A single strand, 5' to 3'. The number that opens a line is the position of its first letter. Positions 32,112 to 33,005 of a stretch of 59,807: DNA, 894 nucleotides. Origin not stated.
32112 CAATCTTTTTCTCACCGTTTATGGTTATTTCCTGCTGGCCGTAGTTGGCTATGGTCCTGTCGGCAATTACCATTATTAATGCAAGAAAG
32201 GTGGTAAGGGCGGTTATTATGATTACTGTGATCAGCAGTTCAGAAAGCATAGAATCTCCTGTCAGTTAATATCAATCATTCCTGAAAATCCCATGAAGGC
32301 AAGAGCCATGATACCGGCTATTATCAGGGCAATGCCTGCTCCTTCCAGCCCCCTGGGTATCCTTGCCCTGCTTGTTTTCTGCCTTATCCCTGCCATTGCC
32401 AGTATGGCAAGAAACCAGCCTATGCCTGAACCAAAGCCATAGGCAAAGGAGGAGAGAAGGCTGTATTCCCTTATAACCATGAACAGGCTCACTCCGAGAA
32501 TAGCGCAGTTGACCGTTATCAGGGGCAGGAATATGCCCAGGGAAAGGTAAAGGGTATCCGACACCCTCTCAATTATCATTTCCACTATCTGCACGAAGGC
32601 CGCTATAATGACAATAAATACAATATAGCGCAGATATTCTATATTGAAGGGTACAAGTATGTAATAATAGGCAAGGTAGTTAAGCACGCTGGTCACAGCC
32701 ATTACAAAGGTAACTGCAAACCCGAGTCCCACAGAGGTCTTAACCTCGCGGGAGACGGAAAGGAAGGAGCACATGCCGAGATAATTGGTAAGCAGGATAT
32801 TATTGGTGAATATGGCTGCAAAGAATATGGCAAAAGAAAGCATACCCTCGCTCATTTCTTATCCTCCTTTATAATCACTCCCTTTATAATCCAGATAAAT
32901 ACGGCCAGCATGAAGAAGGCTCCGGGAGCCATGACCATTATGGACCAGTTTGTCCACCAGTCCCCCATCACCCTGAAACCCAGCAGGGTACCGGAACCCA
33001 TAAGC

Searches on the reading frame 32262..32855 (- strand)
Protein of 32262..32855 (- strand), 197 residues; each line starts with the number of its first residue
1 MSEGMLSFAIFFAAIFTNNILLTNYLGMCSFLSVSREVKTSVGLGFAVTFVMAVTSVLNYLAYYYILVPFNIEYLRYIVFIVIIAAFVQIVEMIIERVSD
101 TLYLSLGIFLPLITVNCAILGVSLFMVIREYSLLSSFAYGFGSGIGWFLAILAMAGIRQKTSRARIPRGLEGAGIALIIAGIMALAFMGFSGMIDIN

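Call 11: search_protein_families(library=pfam, proteins=[window:32262-32855:-], max_evalue=0.001)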
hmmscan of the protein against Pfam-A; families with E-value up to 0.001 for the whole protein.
window:32262-32855:- (197 aa): 1 family
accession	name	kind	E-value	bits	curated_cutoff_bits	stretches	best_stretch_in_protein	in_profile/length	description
PF02508.19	Rnf-Nqr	-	5.1e-57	193.1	23.8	1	8-194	2-174/174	Rnf-Nqr subunit, membrane protein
